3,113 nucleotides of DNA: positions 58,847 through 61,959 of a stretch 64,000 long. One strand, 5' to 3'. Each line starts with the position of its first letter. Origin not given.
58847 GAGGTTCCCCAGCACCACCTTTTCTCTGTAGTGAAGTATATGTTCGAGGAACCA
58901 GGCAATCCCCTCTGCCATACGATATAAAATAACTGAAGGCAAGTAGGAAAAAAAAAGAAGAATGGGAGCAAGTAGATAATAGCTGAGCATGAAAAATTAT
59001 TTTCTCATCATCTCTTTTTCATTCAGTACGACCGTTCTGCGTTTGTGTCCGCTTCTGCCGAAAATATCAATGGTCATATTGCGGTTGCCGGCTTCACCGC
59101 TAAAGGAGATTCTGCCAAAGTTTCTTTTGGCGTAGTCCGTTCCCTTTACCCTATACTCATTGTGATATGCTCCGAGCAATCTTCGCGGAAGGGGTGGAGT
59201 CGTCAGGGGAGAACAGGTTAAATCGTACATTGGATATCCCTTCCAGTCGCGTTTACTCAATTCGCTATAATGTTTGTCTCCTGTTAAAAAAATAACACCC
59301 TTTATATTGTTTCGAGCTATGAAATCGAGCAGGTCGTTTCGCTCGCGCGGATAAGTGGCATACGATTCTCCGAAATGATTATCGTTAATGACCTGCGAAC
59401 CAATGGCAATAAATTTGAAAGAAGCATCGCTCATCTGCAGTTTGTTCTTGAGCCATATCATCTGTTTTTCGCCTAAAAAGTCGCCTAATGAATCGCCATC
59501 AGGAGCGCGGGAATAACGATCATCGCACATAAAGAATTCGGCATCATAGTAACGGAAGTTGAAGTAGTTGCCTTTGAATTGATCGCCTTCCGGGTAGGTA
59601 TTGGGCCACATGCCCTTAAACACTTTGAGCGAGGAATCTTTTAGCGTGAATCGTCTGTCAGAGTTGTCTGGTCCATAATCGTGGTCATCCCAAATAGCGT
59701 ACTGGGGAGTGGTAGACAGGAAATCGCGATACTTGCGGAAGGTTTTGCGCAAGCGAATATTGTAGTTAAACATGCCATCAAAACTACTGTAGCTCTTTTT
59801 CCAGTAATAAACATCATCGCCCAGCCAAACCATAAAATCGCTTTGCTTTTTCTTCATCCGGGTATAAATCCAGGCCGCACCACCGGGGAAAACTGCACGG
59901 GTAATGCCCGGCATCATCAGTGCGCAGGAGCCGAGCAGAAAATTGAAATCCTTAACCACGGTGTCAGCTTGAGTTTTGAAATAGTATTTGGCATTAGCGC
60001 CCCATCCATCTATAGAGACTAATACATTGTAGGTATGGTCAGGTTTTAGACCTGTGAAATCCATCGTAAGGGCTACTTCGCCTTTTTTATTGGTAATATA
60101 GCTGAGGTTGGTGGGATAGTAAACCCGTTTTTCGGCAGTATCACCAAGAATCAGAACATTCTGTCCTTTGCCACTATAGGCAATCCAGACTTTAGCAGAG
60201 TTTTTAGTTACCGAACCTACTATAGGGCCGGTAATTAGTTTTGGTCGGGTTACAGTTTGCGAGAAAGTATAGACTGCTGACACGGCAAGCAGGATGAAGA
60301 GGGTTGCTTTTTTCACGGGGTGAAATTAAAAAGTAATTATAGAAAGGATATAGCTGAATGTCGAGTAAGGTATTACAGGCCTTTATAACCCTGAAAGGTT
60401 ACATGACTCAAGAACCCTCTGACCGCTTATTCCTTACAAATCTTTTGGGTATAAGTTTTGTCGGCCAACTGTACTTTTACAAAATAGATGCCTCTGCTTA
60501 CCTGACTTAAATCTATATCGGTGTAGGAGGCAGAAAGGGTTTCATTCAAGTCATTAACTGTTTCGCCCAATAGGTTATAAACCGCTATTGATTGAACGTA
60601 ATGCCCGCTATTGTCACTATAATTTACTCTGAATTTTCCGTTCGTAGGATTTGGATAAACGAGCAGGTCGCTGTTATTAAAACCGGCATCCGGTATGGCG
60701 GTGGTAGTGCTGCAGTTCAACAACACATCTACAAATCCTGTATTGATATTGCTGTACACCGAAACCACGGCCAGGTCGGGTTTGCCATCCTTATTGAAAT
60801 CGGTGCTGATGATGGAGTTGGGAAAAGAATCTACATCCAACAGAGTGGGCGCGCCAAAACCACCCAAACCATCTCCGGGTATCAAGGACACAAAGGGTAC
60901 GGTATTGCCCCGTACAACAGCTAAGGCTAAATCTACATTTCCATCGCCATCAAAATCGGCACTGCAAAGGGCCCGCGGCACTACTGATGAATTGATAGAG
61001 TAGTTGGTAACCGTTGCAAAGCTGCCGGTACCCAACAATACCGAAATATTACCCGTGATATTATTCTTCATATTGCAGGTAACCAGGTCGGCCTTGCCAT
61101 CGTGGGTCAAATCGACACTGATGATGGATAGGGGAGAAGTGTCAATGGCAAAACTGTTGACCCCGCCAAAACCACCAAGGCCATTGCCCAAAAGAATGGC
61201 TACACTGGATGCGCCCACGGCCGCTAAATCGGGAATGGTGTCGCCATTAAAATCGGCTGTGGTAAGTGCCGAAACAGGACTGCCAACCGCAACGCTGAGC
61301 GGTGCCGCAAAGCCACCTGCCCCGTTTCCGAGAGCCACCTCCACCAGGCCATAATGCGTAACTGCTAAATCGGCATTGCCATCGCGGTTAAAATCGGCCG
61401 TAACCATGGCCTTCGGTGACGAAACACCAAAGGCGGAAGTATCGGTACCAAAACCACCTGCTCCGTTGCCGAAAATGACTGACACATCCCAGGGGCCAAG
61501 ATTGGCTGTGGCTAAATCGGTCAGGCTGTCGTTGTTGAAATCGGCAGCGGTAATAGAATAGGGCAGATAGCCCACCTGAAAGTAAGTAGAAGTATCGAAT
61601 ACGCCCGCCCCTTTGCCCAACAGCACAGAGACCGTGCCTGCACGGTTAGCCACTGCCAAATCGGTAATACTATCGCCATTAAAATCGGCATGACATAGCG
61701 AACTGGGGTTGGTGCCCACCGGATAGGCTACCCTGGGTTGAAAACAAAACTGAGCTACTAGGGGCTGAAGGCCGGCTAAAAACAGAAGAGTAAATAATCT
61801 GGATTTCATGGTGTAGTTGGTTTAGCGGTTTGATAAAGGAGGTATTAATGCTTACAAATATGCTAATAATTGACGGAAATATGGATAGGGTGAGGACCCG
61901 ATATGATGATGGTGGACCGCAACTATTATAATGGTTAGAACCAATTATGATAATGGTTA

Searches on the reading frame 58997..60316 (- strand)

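Call 38: search_protein_families(library=pfam, proteins=[window:58997-60316:-], max_evalue=0.001)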
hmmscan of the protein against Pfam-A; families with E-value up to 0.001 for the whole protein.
window:58997-60316:- (439 aa): 1 family
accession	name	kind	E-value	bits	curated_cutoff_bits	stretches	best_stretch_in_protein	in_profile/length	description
PF09423.15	PhoD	-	1.2e-19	71.1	27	1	143-359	9-274/343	PhoD-like phosphatase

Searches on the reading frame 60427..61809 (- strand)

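Call 38: search_protein_families(library=pfam, proteins=[window:60427-61809:-], max_evalue=0.001)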
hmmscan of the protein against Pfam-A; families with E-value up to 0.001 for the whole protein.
window:60427-61809:- (460 aa): 3 families
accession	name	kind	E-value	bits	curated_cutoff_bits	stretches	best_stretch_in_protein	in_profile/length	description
PF13517.12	FG-GAP_3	-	2.3e-38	131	26.9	6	42-100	1-60/61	FG-GAP-like repeat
PF01839.29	FG-GAP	-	5.7e-31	106.3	22.1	1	35-63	2-37/37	FG-GAP repeat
PF18962.6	Por_Secre_tail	-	1.6e-15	57.6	27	1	384-457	1-73/75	Secretion system C-terminal sorting domain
